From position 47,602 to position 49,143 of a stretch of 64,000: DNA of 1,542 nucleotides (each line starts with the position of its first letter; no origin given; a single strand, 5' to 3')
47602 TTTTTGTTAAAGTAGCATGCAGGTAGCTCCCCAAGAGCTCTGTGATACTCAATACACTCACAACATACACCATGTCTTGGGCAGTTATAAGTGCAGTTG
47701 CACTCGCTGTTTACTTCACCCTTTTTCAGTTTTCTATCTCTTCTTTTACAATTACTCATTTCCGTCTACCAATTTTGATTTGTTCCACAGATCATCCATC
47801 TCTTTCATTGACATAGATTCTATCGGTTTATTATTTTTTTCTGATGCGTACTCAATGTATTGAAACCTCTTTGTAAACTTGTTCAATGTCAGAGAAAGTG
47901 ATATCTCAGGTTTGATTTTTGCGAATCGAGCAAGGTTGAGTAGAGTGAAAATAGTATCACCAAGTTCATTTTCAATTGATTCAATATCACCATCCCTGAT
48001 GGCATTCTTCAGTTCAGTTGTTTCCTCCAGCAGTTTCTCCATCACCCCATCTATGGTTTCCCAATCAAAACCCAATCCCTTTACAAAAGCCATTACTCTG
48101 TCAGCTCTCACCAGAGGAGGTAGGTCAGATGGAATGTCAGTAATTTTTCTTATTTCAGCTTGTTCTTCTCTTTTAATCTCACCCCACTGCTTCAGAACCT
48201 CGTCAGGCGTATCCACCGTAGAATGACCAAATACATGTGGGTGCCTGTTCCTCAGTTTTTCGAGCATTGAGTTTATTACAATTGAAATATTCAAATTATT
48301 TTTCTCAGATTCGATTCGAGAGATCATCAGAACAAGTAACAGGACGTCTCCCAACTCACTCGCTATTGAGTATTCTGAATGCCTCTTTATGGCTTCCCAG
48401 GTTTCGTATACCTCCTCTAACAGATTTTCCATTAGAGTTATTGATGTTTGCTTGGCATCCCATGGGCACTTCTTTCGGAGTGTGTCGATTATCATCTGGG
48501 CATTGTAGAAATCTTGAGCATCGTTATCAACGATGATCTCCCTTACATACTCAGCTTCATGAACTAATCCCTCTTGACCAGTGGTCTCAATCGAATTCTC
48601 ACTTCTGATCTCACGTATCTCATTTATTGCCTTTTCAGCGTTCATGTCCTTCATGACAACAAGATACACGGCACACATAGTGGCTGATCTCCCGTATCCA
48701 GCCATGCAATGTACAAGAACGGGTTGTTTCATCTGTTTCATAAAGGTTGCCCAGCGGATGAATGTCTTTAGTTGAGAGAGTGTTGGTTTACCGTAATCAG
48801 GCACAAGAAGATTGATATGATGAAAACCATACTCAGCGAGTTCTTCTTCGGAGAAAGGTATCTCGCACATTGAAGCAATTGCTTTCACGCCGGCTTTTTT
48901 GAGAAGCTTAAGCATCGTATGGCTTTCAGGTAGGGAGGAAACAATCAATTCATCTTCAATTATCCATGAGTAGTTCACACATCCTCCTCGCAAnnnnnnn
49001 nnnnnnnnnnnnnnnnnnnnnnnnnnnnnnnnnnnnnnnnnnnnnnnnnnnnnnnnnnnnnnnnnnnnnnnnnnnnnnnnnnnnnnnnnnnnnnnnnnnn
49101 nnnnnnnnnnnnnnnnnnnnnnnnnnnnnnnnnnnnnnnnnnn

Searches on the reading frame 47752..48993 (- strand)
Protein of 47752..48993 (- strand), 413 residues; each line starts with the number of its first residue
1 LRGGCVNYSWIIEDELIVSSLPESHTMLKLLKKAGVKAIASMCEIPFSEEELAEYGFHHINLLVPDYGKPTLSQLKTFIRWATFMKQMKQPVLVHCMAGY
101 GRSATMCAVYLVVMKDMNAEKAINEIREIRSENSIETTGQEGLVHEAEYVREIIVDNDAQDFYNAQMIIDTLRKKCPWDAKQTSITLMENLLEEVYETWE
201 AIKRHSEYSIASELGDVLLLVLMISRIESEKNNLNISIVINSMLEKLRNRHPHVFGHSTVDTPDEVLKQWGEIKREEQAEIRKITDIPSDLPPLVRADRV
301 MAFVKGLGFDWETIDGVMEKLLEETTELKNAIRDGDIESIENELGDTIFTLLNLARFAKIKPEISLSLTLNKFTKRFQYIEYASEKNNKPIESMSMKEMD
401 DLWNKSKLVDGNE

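Call 47: search_protein_families(library=pfam, proteins=[window:47752-48993:-], max_evalue=0.00001)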
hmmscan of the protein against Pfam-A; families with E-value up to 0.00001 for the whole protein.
window:47752-48993:- (413 aa): 7 families
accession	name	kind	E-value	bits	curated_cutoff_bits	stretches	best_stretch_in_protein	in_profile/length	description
PF03819.22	MazG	-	7.4e-33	113.1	22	2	182-255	1-74/74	MazG nucleotide pyrophosphohydrolase domain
PF22784.1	PTP-SAK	-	1.6e-16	61.1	27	1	8-142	4-151/153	Swiss Army Knife protein, DSP-PTPase phosphatase domain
PF00782.25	DSPc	-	1.9e-15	57.3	33.5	1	28-132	11-116/133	Dual specificity phosphatase, catalytic domain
PF22785.1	Tc-R-P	-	1.9e-14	54.5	27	1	28-113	16-103/106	Polymorphic toxin system, DSP-PTPase phosphatase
PF22741.1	PTP-NADK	-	7.9e-09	35.6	27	1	53-127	73-146/163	DSP-PTPase phosphatase fused to NAD+ Kinase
PF01503.22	PRA-PH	-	1.6e-07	32.1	21.3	0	317-362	30-75/86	Phosphoribosyl-ATP pyrophosphohydrolase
PF00102.32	Y_phosphatase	-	3.6e-07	30.5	20.9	1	73-130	149-215/234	Protein-tyrosine phosphatase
